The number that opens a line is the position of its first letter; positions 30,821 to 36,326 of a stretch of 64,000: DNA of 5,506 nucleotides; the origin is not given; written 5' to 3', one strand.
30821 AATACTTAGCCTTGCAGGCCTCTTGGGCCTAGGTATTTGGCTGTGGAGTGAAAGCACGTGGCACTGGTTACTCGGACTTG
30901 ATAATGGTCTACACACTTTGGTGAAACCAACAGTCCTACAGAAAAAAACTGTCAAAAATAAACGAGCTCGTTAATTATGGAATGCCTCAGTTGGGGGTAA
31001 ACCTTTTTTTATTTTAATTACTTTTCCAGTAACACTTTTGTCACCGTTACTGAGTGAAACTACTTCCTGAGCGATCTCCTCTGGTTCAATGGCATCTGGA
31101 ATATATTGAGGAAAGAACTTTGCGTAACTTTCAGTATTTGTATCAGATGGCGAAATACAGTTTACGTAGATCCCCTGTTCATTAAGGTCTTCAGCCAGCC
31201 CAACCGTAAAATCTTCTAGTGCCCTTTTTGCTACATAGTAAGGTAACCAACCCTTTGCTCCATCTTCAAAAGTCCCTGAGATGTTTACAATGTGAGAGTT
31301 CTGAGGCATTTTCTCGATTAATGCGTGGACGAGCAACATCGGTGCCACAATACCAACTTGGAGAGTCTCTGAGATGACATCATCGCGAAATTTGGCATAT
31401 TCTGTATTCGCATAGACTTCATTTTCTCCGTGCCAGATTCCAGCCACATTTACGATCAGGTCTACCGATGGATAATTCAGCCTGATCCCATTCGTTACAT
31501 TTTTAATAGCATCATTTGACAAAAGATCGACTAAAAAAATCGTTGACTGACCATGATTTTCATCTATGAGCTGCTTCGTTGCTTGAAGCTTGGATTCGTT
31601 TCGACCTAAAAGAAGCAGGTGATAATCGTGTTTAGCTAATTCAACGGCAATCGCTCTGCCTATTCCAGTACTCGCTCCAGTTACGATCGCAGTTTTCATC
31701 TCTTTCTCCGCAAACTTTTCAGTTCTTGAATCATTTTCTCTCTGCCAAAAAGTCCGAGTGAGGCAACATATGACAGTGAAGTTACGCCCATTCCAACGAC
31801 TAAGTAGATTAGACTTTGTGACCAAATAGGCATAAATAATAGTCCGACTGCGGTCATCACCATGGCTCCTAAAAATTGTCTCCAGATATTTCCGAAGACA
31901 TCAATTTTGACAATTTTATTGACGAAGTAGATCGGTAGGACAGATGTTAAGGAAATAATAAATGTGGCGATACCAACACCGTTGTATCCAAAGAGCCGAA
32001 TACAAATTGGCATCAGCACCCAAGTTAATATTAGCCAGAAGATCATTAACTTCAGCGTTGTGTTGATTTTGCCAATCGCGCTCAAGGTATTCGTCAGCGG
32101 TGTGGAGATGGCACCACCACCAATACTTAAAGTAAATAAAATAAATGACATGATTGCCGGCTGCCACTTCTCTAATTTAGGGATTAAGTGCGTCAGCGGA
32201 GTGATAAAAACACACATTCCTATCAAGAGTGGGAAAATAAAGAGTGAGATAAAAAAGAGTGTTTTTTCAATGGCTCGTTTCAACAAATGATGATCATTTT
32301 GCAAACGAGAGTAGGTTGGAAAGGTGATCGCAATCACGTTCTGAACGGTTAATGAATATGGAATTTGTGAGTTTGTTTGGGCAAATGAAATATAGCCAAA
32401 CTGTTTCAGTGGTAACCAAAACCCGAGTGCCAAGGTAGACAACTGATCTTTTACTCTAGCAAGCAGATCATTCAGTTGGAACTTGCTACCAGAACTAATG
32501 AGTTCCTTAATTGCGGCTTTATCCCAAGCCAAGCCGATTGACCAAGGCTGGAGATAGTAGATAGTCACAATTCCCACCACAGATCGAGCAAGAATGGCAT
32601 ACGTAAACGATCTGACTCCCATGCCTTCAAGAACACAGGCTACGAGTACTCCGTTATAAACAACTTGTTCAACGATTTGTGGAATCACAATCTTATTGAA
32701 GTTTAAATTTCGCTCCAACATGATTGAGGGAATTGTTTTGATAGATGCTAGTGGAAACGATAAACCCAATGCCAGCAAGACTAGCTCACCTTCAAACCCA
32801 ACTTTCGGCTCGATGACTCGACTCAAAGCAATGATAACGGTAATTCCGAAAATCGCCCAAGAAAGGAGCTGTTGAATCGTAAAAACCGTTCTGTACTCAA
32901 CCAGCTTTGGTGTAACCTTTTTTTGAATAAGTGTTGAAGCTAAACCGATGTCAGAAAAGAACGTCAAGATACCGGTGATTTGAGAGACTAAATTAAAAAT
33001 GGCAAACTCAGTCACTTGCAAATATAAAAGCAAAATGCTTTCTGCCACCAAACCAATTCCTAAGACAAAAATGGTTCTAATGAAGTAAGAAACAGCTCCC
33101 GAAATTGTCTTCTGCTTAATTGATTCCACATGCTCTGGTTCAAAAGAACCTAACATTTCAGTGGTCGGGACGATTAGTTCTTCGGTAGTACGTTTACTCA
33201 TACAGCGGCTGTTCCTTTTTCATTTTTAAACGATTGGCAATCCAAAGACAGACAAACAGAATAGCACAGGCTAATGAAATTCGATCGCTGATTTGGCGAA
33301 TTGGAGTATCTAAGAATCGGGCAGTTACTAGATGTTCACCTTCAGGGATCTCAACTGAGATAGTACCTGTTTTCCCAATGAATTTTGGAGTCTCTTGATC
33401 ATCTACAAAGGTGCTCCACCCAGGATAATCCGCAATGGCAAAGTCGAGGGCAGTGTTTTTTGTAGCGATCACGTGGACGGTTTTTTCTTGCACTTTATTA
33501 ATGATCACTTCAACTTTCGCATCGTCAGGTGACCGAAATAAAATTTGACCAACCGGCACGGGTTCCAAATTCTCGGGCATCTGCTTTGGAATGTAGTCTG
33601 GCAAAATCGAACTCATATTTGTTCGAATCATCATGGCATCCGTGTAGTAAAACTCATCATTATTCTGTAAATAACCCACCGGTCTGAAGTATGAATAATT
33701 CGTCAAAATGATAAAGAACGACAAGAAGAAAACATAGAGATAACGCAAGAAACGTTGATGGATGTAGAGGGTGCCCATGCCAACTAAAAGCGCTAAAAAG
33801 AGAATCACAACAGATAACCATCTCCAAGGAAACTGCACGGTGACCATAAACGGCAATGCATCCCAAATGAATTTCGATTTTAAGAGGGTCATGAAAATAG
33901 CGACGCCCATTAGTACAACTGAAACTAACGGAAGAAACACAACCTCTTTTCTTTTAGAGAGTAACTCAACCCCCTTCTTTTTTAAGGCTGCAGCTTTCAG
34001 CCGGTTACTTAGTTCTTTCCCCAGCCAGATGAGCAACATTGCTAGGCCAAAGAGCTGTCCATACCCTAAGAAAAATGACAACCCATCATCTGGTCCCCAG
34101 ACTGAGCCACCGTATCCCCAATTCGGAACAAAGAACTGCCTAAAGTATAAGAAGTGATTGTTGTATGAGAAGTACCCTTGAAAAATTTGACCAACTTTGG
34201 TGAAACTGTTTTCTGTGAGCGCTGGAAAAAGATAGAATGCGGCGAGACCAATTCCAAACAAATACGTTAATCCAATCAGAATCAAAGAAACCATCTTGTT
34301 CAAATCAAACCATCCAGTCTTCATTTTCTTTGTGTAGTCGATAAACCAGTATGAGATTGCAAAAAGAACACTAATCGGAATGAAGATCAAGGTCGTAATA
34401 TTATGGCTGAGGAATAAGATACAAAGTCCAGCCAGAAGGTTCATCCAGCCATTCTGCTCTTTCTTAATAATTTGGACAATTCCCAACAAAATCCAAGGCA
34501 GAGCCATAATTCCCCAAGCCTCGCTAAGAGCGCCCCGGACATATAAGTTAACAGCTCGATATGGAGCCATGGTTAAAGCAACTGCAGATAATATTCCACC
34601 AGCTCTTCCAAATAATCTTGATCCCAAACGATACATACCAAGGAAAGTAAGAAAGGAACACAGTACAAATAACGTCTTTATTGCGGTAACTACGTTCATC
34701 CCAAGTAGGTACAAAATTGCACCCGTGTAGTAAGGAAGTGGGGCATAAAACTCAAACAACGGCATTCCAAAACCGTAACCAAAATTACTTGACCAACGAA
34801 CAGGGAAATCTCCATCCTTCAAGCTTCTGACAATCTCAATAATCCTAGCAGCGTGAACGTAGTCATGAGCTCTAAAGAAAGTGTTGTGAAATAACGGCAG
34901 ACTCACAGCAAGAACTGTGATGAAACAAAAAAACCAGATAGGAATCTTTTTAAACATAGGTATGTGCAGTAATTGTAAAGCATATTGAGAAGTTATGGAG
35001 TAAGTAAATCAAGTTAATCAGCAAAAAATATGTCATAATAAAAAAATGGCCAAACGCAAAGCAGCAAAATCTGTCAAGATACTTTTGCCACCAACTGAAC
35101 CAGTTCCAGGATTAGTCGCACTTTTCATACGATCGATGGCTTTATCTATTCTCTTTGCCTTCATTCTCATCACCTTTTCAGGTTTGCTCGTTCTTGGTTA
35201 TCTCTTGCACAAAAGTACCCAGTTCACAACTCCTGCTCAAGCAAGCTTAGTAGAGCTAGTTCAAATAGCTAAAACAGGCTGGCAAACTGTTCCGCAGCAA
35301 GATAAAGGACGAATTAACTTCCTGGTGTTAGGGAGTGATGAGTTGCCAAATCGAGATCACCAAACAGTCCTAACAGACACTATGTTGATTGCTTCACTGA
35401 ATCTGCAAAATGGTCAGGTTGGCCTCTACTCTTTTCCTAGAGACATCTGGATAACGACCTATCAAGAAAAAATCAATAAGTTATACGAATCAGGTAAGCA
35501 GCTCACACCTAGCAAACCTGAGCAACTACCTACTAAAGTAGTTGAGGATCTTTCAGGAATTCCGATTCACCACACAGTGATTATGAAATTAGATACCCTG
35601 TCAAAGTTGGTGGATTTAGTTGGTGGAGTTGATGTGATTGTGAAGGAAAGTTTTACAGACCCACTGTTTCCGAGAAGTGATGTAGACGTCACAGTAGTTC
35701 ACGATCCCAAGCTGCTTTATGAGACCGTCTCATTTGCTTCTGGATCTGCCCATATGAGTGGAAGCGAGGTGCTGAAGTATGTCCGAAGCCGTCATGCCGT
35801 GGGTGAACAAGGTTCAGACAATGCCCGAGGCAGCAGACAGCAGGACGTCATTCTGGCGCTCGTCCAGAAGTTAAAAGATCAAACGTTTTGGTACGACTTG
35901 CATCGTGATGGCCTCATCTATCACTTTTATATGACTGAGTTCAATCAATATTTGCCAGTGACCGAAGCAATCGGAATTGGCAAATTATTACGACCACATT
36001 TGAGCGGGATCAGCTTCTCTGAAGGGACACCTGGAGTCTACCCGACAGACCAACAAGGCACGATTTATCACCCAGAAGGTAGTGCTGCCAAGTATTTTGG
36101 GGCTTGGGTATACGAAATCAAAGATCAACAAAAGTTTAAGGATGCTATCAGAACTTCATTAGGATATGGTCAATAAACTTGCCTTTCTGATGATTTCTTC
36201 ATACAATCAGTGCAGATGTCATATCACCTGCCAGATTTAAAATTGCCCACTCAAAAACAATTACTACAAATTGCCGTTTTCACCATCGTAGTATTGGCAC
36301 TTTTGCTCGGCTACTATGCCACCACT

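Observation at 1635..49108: Extreme expansion of GT-C-type polytopic membrane glycosyltransferases (about 15 genes, seven PMT_2/ArnT-like)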

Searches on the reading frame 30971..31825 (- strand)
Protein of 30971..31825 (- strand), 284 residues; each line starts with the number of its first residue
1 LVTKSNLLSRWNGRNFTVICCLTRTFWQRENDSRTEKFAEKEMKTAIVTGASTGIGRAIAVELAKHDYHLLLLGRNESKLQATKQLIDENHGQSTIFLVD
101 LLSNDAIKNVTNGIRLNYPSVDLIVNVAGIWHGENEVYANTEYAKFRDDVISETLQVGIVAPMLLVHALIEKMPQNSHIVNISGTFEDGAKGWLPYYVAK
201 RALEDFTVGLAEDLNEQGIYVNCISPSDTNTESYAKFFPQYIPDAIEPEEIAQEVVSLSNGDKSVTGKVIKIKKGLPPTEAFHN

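Call 5: search_protein_families(library=pfam, proteins=[window:30971-31825:-], max_evalue=0.01)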
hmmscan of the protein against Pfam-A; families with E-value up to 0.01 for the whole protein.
window:30971-31825:- (284 aa): 5 families
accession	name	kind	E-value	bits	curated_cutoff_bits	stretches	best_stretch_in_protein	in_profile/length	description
PF00106.31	adh_short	-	1e-35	123.5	26.6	1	44-237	1-190/195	short chain dehydrogenase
PF13561.12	adh_short_C2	-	2.6e-27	96.4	27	1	50-276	1-235/236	Enoyl-(Acyl carrier protein) reductase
PF08659.16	KR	-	4.9e-06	27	22.6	1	45-132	2-93/180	KR domain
PF01370.27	Epimerase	-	1.5e-05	25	20.9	1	47-262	2-206/240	NAD dependent epimerase/dehydratase family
PF13460.12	NAD_binding_10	-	0.0013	19.1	27.2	1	50-114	1-61/184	NAD(P)H-binding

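Call 60: search_protein_families(library=ncbifam, proteins=[window:30971-31825:-], max_evalue=1e-8)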
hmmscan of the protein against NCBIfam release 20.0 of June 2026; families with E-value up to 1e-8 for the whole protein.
window:30971-31825:- (284 aa): 173 families (the best 25 are shown)
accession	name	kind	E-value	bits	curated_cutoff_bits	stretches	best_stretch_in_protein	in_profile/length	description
NF006509.0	PRK08945.1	equivalog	1.1e-28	100.1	269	1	43-271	13-243/248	YciK family oxidoreductase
NF006565.0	PRK09072.1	equivalog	8.5e-26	91.1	238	1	44-233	6-188/265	SDR family oxidoreductase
NF005672.0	PRK07454.1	equivalog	1.2e-25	90.1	234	1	41-232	4-191/241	SDR family oxidoreductase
NF005559.1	PRK07231.1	subfamily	1.9e-25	89.8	215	1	43-239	4-196/249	glucose 1-dehydrogenase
NF009466.0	PRK12826.1-2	subfamily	4.9e-25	88.4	222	1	44-275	4-243/248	3-oxoacyl-ACP reductase FabG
NF009387.0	PRK12746.1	equivalog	1.2e-24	87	363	1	42-238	5-202/254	SDR family oxidoreductase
NF047420.2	EF_P_mod_YmfI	equivalog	3.6e-24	85.8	238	1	46-275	2-234/236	elongation factor P 5-aminopentanone reductase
NF004778.0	PRK06124.1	equivalog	6.6e-24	84.7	303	1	42-237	10-201/256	SDR family oxidoreductase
TIGR01830.1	3oxo_ACP_reduc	equivalog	6.8e-24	84.9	297.75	1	46-276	1-238/239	3-oxoacyl-[acyl-carrier-protein] reductase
NF005806.0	PRK07666.1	equivalog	7.9e-23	81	286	1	43-255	7-217/239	3-ketoacyl-ACP reductase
NF053542.1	FlxB_rubin_SDR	equivalog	1.1e-22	81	340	1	44-276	1-239/239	flexirubin biosynthesis SDR family reductase FlxB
TIGR01963.1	PHB_DH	subfamily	3.8e-22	78.8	307.05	1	43-255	1-210/255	3-hydroxybutyrate dehydrogenase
NF006366.0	PRK08589.1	equivalog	4.4e-22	78.6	386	1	42-231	5-189/272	SDR family oxidoreductase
NF006073.0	PRK08219.1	equivalog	1.4e-21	77.2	218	1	42-257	2-207/227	SDR family oxidoreductase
NF005711.0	PRK07523.1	subfamily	1.6e-21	77.1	413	1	42-231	9-194/255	SDR family oxidoreductase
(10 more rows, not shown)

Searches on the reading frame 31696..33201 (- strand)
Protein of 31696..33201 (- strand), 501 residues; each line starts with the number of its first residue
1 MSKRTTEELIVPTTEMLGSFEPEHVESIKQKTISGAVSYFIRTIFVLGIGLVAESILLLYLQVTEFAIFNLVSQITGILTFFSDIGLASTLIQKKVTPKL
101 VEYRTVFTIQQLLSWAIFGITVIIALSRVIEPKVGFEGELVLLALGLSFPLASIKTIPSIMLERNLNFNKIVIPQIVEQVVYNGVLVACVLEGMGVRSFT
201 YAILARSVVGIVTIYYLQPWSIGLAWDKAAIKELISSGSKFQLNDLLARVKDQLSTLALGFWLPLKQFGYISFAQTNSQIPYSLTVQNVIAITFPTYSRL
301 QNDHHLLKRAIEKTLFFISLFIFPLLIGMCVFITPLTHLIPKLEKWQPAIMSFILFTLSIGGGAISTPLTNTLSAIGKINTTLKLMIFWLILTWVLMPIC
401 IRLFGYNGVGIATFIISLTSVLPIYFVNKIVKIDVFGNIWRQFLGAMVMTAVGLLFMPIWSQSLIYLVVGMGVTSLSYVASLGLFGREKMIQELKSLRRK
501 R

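Call 5: search_protein_families(library=pfam, proteins=[window:31696-33201:-], max_evalue=0.01)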
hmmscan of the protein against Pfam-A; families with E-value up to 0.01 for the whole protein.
window:31696-33201:- (501 aa): 2 families
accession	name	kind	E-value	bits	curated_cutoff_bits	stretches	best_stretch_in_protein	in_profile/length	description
PF13440.11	Polysacc_synt_3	-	2.5e-41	142.3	23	1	61-340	6-283/293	Polysaccharide biosynthesis protein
PF01943.22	Polysacc_synt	-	2.6e-10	40.6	28.2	1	35-301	4-274/274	Polysaccharide biosynthesis protein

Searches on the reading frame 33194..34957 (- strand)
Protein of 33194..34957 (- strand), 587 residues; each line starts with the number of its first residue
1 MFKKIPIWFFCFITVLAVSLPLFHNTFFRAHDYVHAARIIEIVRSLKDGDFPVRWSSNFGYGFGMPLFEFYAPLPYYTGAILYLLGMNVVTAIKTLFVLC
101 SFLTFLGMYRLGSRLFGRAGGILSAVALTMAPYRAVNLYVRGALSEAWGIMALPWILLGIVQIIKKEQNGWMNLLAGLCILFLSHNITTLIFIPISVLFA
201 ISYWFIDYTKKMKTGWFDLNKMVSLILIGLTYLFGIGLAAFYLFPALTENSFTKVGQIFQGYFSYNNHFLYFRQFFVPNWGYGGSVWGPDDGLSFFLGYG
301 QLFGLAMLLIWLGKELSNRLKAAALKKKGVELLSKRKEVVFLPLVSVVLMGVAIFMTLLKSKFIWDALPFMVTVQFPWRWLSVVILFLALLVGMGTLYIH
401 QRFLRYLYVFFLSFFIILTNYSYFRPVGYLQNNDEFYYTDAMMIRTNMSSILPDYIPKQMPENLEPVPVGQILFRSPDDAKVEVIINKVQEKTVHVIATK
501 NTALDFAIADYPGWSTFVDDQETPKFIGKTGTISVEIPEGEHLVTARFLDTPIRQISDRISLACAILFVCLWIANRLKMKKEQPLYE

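Call 5: search_protein_families(library=pfam, proteins=[window:33194-34957:-], max_evalue=0.01)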
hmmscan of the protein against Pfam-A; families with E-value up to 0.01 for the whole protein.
window:33194-34957:- (587 aa): 3 families
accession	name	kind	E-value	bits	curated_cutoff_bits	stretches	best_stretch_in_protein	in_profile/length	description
PF10131.15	PTPS_related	-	2.1e-07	30.2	26.4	1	68-432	1-315/621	6-pyruvoyl-tetrahydropterin synthase related domain; membrane protein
PF13231.12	PMT_2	-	0.00013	22.6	26.1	1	72-227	3-153/160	Dolichyl-phosphate-mannose-protein mannosyltransferase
PF11847.13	GT-C_AftD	-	0.00044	18.8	26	1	98-203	80-187/661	Alpha-(1->3)-arabinofuranosyltransferase, N-terminal GT-C domain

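Call 14: search_protein_families(library=ncbifam, proteins=[window:33194-34957:-], max_evalue=1)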
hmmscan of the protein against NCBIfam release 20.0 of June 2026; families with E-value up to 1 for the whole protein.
window:33194-34957:- (587 aa): 0 families

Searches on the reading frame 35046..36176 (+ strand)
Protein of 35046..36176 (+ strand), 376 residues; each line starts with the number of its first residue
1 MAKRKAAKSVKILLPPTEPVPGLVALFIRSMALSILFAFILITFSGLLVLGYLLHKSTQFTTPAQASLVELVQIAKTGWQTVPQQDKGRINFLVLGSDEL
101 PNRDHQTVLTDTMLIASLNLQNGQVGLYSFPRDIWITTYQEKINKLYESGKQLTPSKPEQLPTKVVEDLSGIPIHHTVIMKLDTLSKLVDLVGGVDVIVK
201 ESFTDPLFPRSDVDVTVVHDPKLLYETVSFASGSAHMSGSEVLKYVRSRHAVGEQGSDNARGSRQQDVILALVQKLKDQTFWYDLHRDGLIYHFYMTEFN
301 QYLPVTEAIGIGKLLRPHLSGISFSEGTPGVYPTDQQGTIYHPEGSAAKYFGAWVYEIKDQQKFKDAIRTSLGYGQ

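Call 5: search_protein_families(library=pfam, proteins=[window:35046-36176:+], max_evalue=0.01)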
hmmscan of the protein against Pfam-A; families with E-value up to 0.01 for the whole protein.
window:35046-36176:+ (376 aa): 1 family
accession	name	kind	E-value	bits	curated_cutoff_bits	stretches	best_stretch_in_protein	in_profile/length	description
PF03816.19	LytR_cpsA_psr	-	1.5e-28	100.3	24.6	1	110-277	2-149/150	LytR_cpsA_psr family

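Call 78: search_protein_families(library=ncbifam, proteins=[window:35046-36176:+], max_evalue=1e-30)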
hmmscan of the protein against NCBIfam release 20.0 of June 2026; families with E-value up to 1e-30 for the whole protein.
window:35046-36176:+ (376 aa): 0 families
